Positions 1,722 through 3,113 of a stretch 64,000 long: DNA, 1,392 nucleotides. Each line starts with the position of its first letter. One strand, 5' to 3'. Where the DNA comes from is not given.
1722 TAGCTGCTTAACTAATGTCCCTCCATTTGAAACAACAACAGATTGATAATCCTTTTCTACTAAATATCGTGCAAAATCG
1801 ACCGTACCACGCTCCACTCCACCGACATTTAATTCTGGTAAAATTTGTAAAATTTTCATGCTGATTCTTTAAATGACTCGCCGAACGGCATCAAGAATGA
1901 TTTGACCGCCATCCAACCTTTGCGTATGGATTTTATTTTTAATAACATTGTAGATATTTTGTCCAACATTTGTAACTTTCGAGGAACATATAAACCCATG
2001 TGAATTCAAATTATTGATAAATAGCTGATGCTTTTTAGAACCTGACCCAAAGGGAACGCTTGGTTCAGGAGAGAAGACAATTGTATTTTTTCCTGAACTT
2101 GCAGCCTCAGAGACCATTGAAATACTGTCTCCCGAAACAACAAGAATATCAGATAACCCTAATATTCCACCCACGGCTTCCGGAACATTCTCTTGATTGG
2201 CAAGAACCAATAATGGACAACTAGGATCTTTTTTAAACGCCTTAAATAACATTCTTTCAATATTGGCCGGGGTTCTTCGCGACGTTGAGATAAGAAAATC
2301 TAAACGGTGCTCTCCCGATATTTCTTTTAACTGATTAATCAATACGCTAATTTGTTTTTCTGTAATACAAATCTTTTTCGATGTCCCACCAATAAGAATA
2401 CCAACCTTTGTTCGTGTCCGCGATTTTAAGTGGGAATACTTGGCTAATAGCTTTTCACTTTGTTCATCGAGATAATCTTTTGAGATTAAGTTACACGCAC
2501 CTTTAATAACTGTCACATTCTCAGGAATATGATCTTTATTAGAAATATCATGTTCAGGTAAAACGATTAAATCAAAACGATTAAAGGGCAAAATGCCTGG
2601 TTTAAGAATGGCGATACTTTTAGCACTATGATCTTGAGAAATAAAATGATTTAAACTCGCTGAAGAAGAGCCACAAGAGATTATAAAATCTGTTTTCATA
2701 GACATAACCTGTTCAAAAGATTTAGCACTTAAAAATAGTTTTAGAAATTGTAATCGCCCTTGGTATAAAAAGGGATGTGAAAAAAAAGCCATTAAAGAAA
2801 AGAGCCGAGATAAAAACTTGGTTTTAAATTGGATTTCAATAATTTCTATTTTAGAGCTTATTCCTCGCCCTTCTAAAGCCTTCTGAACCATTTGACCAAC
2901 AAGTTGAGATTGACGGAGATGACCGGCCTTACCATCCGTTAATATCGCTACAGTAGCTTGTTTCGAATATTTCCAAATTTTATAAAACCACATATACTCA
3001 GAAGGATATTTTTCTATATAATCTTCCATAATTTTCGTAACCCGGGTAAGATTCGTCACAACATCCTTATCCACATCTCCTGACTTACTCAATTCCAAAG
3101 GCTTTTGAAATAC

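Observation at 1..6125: Lipid A/core LPS block with two apparent gene fusions: GT4-GT9 glycosyltransferase and LpxL-ELM1(DUF1022)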

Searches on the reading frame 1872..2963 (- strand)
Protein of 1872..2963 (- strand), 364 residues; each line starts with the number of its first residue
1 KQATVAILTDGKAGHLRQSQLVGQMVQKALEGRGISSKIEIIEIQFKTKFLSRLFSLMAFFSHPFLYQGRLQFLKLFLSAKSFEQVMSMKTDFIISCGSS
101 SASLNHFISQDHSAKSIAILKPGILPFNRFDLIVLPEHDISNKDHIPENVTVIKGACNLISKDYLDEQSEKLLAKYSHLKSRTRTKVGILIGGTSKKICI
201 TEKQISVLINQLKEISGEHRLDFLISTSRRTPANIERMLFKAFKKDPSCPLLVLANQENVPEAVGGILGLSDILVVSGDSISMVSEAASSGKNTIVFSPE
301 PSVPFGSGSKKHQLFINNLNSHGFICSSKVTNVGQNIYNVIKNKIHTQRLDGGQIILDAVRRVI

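Call 29: search_solved_structures(query=window:1872-2963:-, max_evalue=1, show_alignments=2)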
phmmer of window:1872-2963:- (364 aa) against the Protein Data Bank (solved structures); distinct sequences matched with E-value up to 1: 1.
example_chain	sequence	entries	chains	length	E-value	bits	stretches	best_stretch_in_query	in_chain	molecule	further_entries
3ek1_A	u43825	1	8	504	0.25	13.8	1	160-307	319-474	Aldehyde dehydrogenase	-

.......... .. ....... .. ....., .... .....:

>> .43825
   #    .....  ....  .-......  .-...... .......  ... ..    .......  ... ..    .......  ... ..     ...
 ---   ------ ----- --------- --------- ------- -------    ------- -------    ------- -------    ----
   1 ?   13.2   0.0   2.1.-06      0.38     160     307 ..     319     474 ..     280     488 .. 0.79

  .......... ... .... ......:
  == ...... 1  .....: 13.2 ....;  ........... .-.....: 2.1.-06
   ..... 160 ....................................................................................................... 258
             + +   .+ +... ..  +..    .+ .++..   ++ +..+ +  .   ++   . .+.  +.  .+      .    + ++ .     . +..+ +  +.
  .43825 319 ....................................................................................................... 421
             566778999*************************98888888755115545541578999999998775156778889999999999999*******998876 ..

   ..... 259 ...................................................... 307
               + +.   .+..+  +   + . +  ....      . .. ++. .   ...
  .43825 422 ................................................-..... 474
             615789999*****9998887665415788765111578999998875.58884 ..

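Call 43: search_protein_representatives(protein=window:1872-2963:-)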
Query: 364 residues. Proteins with E-value up to 0.001 (for the whole library): 2064; up to 1e-10: 836; up to 1e-30: 222. The best 150 are listed.
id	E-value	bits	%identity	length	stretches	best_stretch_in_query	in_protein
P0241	8.8e-97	340.7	45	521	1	2-364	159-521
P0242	3.3e-91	322.4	44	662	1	2-362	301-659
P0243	1.6e-90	320.2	54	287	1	81-364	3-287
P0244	1.7e-85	303.6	41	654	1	4-358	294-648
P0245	3.6e-85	302.6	43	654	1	2-364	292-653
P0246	8.8e-85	301.3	40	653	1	2-363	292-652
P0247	1.1e-84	301.0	45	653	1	1-359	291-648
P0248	6.4e-84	298.4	44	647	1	2-362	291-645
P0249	4.9e-83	295.5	41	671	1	4-363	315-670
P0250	7.2e-83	295.0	41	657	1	3-363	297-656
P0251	5.4e-81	288.8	41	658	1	2-364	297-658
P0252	9.0e-81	288.1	41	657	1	4-364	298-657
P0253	1.0e-79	284.6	41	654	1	4-364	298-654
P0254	2.0e-79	283.7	39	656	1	2-363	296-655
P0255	1.5e-77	277.5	41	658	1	2-353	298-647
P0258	8.8e-77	275.0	37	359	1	7-362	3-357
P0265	3.8e-66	240.0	39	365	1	3-364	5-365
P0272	6.9e-62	226.0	37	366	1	4-353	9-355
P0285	4.8e-59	216.7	37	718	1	4-363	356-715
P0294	4.7e-57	210.1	38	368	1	7-363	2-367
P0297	6.6e-56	206.4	36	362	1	5-345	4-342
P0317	6.0e-51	190.1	32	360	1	5-363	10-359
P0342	6.4e-46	173.5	32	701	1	4-363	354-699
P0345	8.1e-45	169.9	34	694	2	40-361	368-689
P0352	3.7e-44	167.8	37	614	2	82-363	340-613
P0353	7.0e-44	166.8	34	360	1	6-362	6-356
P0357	5.2e-43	164.0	34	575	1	4-364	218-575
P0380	6.4e-41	157.1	30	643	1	3-356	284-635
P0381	8.5e-41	156.7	30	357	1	2-363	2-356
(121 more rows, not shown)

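Call 44: list_cluster_members(proteins=[P0258, P0265, P0272, P0294, P0297, P0317, P0353, P0381, P0342, P0380])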
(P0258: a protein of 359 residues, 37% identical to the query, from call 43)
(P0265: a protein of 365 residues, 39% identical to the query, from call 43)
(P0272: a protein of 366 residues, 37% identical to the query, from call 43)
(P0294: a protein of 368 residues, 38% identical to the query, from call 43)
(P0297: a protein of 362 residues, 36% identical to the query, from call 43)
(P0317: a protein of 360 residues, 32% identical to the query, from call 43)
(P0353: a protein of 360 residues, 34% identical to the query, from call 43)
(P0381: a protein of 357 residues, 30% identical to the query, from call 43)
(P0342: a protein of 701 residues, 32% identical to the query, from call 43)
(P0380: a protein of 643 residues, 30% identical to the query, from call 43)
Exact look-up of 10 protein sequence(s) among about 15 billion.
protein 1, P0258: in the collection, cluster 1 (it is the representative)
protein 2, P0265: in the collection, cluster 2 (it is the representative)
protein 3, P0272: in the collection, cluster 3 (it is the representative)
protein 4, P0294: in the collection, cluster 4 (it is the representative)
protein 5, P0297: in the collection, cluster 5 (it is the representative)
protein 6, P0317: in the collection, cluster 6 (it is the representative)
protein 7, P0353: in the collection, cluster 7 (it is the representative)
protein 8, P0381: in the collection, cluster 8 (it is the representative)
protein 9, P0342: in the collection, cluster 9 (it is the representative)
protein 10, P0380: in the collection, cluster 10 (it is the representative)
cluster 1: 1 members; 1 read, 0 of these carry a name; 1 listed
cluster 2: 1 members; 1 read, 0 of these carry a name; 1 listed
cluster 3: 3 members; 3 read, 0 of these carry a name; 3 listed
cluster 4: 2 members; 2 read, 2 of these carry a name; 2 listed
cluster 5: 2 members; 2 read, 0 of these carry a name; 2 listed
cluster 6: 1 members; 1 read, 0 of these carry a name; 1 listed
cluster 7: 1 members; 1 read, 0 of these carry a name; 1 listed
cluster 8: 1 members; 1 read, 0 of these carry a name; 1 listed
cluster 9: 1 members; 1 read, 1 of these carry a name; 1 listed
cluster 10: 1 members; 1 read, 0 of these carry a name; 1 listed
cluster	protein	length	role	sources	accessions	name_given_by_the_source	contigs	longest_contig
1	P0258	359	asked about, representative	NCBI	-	-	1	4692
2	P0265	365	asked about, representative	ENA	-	-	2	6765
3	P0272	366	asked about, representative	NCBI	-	-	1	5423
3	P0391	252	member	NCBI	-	-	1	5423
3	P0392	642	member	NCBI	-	-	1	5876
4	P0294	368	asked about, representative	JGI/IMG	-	mitochondrial fission protein ELM1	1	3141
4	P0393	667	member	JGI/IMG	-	KDO2-lipid IV(A) lauroyltransferase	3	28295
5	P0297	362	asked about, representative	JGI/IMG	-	-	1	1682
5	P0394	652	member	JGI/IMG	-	-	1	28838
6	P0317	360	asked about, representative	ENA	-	-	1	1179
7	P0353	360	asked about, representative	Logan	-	-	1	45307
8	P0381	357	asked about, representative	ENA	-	-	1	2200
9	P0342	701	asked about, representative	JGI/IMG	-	tetraacyldisaccharide 4'-kinase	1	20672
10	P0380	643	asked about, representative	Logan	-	-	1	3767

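Call 45: search_protein_families(library=pfam, proteins=[P0342, P0285, P0345, P0353, P0258, P0265, P0381, P0317, P0357, P0352], max_evalue=0.00001)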
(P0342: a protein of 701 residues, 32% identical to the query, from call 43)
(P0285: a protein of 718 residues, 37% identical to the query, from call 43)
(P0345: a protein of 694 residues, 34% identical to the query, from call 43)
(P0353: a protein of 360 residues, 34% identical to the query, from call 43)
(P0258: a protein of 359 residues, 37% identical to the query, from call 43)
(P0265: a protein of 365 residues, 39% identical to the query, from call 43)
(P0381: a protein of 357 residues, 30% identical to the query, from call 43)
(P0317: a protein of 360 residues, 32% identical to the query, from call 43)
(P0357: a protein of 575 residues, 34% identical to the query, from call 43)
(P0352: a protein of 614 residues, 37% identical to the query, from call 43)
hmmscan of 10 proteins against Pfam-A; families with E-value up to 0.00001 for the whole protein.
P0342 (701 aa): 2 families
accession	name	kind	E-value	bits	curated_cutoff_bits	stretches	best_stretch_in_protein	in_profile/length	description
PF02606.20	LpxK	-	1.9e-70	238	27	1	23-346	3-324/328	Tetraacyldisaccharide-1-P 4'-kinase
PF06258.17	Mito_fiss_Elm1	-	1.2e-44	153.1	27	1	363-665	1-279/304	Mitochondrial fission ELM1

P0285 (718 aa): 2 families
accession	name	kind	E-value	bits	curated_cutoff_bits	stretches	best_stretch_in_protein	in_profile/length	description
PF02606.20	LpxK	-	1.2e-76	258.4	27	1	26-345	2-323/328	Tetraacyldisaccharide-1-P 4'-kinase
PF06258.17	Mito_fiss_Elm1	-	5.1e-47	160.9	27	1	365-681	1-279/304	Mitochondrial fission ELM1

P0345 (694 aa): 2 families
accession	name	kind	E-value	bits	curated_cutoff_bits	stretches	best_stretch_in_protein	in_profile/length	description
PF03279.18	Lip_A_acyltrans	-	4.5e-53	180.8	22.3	1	14-294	18-295/295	Bacterial lipid A biosynthesis acyltransferase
PF06258.17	Mito_fiss_Elm1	-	4.1e-39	134.9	27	1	308-688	1-300/304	Mitochondrial fission ELM1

P0353 (360 aa): 1 family
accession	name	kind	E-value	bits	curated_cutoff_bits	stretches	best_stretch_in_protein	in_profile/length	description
PF06258.17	Mito_fiss_Elm1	-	3.7e-50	171.2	27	1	13-325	1-282/304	Mitochondrial fission ELM1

P0258 (359 aa): 1 family
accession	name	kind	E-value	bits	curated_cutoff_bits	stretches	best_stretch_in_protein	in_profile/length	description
PF06258.17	Mito_fiss_Elm1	-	2.1e-37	129.3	27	1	10-354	2-299/304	Mitochondrial fission ELM1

P0265 (365 aa): 1 family
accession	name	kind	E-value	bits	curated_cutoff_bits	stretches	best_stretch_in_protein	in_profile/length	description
PF06258.17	Mito_fiss_Elm1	-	3.3e-51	174.7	27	1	15-328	1-277/304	Mitochondrial fission ELM1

P0381 (357 aa): 1 family
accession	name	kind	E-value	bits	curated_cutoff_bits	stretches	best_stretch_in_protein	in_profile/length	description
PF06258.17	Mito_fiss_Elm1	-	9.7e-51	173.1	27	1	96-320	56-277/304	Mitochondrial fission ELM1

P0317 (360 aa): 1 family
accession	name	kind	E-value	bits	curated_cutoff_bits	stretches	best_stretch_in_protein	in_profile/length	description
PF06258.17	Mito_fiss_Elm1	-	1.9e-37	129.4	27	1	96-330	55-280/304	Mitochondrial fission ELM1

P0357 (575 aa): 2 families
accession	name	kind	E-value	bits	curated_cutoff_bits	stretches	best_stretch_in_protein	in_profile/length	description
PF06258.17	Mito_fiss_Elm1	-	2e-46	159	27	1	227-571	1-300/304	Mitochondrial fission ELM1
PF03279.18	Lip_A_acyltrans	-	2.4e-43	148.8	22.3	1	1-212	79-294/295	Bacterial lipid A biosynthesis acyltransferase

P0352 (614 aa): 2 families
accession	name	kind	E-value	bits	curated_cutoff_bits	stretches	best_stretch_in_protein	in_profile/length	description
PF06258.17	Mito_fiss_Elm1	-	1.3e-45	156.3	27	1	285-579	29-279/304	Mitochondrial fission ELM1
PF03279.18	Lip_A_acyltrans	-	3.4e-42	145.1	22.3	1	12-293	16-294/295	Bacterial lipid A biosynthesis acyltransferase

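Call 46: find_encoding_contigs(protein=P0353, flank=8000, max_places=2)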
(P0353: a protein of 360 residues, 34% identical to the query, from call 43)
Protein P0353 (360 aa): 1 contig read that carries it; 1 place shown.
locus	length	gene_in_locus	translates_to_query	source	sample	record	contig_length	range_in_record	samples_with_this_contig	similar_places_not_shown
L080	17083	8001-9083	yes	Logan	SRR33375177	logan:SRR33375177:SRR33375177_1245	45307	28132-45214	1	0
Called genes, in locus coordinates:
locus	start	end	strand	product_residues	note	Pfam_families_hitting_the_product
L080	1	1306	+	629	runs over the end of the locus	PF00664:ABC_membrane, PF00005:ABC_tran, PF02463:SMC_N (faint)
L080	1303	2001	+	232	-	PF01501:Glyco_transf_8 (faint)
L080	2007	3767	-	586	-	PF13489:Methyltransf_23, PF07021:MetW (weak), PF13847:Methyltransf_31, PF08241:Methyltransf_11, PF08242:Methyltransf_12, PF13649:Methyltransf_25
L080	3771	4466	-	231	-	PF01973:MptE-like (weak)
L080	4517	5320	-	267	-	-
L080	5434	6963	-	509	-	-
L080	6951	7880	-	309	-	-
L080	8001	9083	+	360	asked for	PF06258:Mito_fiss_Elm1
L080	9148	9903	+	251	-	PF05711:TylF, PF13578:Methyltransf_24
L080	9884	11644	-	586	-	PF13489:Methyltransf_23, PF08241:Methyltransf_11, PF08242:Methyltransf_12, PF13649:Methyltransf_25, PF13847:Methyltransf_31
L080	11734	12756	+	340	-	PF13641:Glyco_tranf_2_3, PF00535:Glycos_transf_2, PF13632:Glyco_trans_2_3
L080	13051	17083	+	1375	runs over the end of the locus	?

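Call 47: find_encoding_contigs(protein=P0342, flank=8000, max_places=2)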
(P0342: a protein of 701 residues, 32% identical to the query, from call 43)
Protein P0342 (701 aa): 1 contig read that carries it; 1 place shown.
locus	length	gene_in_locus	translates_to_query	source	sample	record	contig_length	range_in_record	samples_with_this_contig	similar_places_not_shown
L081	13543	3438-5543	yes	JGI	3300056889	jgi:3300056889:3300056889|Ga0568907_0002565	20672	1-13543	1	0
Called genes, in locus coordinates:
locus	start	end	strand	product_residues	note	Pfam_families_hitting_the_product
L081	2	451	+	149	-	?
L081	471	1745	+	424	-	PF04413:Glycos_transf_N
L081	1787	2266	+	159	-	PF00571:CBS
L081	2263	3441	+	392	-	PF00999:Na_H_Exchanger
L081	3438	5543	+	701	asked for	PF02606:LpxK, PF06258:Mito_fiss_Elm1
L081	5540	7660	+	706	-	PF13439:Glyco_transf_4, PF13477:Glyco_trans_4_2, PF13579:Glyco_trans_4_4, PF20706:GT4-conflict, PF00534:Glycos_transf_1, PF13692:Glyco_trans_1_4, PF01075:Glyco_transf_9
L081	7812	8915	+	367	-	PF13439:Glyco_transf_4, PF13477:Glyco_trans_4_2, PF13579:Glyco_trans_4_4, PF20706:GT4-conflict (weak), PF00534:Glycos_transf_1, PF13692:Glyco_trans_1_4, PF13524:Glyco_trans_1_2 (weak)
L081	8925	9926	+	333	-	PF01075:Glyco_transf_9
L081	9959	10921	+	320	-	PF01075:Glyco_transf_9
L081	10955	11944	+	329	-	PF00294:PfkB, PF08543:Phos_pyr_kin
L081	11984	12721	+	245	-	PF00430:ATP-synt_B, PF00213:OSCP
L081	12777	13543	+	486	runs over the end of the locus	PF02874:ATP-synt_ab_N (weak), PF00006:ATP-synt_ab, PF00306:ATP-synt_ab_C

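Call 48: find_encoding_contigs(protein=P0285, flank=8000, max_places=2)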
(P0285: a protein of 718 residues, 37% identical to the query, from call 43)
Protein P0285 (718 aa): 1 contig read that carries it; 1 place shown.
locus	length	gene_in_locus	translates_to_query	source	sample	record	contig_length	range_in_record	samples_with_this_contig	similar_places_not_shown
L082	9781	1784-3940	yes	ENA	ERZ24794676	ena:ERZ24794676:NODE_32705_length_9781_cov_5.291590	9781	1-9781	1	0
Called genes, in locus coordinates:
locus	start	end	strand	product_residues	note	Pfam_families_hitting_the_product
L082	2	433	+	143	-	?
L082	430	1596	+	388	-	PF00999:Na_H_Exchanger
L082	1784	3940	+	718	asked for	PF02606:LpxK, PF06258:Mito_fiss_Elm1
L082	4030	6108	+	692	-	PF13439:Glyco_transf_4, PF13477:Glyco_trans_4_2 (weak), PF13579:Glyco_trans_4_4, PF20706:GT4-conflict, PF00534:Glycos_transf_1, PF13524:Glyco_trans_1_2 (faint), PF13692:Glyco_trans_1_4, PF01075:Glyco_transf_9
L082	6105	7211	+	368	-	PF13439:Glyco_transf_4, PF13477:Glyco_trans_4_2, PF13579:Glyco_trans_4_4, PF20706:GT4-conflict, PF00534:Glycos_transf_1, PF13692:Glyco_trans_1_4, PF13524:Glyco_trans_1_2 (weak)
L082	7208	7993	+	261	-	PF01522:Polysacc_deac_1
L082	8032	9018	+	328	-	PF01075:Glyco_transf_9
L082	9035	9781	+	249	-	?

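Call 51: find_homologous_proteins(query=P0342)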
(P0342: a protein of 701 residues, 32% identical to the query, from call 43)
Query P0342 (701 aa): 2607 proteins with E <= 0.001 among 8000 candidates; the best 120 are listed.
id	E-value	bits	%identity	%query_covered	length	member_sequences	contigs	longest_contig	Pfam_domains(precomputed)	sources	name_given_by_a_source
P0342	0.0e+0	1543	100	100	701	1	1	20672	PF02606.21,PF06258.18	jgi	jgi:tetraacyldisaccharide 4'-kinase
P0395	0.0e+0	1040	67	100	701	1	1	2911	PF02606.21,PF06258.18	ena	-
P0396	0.0e+0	1019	65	100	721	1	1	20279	PF02606.21,PF06258.18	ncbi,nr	ncbi:MAG: tetraacyldisaccharide 4'-kinase [Candidatus Omnitrophota bacterium]|nr:tetraacyldisacchari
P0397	5.5e-288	975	63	100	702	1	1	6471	PF02606.21,PF06258.18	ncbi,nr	ncbi:MAG: tetraacyldisaccharide 4'-kinase [Candidatus Omnitrophota bacterium]|nr:tetraacyldisacchari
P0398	7.0e-263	892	58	100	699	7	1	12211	PF02606.21,PF06258.18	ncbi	-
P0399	1.4e-251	855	57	100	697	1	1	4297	PF02606.21,PF06258.18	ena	-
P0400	1.8e-171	590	43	100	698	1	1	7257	PF02606.21,PF06258.18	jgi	-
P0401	3.8e-169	582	42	100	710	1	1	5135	PF02606.21,PF06258.18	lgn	-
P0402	6.7e-169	582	41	100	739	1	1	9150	PF02606.21,PF06258.18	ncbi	-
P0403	1.0e-166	574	43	100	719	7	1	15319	PF02606.21,PF06258.18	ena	-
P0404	4.5e-166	572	42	100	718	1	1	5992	PF02606.21,PF06258.18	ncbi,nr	ncbi:MAG: tetraacyldisaccharide 4'-kinase [Omnitrophica bacterium]|nr:tetraacyldisaccharide 4'-kinas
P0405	5.3e-166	572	43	97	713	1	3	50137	PF02606.21,PF06258.18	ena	-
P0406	6.1e-164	565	42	100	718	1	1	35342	PF02606.21,PF06258.18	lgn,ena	-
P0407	2.3e-163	563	44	98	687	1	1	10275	PF02606.21,PF06258.18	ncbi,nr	ncbi:MAG: tetraacyldisaccharide 4'-kinase [Candidatus Omnitrophica bacterium]|nr:tetraacyldisacchari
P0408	8.3e-163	561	42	100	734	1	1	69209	PF02606.21,PF06258.18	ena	-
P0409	4.8e-162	559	42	100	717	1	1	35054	PF02606.21,PF06258.18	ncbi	-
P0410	6.4e-162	559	42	100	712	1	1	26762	PF02606.21,PF06258.18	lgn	-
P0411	1.1e-160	554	41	98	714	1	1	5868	PF02606.21,PF06258.18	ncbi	-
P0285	1.2e-160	554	40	100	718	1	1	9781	PF02606.21,PF06258.18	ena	-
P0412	5.5e-160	552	41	100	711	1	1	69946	PF02606.21,PF06258.18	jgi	-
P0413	1.4e-159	551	41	100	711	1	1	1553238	PF02606.21,PF06258.18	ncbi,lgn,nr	ncbi:MAG: tetraacyldisaccharide 4'-kinase [Candidatus Omnitrophota bacterium]|nr:MAG: tetraacyldisac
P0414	6.2e-159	549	41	100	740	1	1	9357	PF02606.21,PF06258.18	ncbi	-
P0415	9.7e-159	548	42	95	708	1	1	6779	PF02606.21,PF06258.18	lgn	-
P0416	6.9e-156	539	40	100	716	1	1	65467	PF02606.21,PF06258.18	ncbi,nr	ncbi:MAG: tetraacyldisaccharide 4'-kinase [Candidatus Omnitrophica bacterium]|nr:tetraacyldisacchari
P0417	7.5e-156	539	39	99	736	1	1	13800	PF02606.21,PF06258.18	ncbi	ncbi:MAG: tetraacyldisaccharide 4'-kinase [Candidatus Omnitrophota bacterium]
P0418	4.3e-149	516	39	100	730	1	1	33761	PF02606.21,PF06258.18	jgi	jgi:tetraacyldisaccharide 4'-kinase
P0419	2.1e-141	491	39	91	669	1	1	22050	PF02606.21,PF06258.18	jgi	jgi:tetraacyldisaccharide 4'-kinase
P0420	8.3e-139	482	42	83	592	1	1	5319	PF02606.21,PF06258.18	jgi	jgi:tetraacyldisaccharide 4'-kinase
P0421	1.8e-108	382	38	77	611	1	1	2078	PF02606.21,PF06258.18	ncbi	-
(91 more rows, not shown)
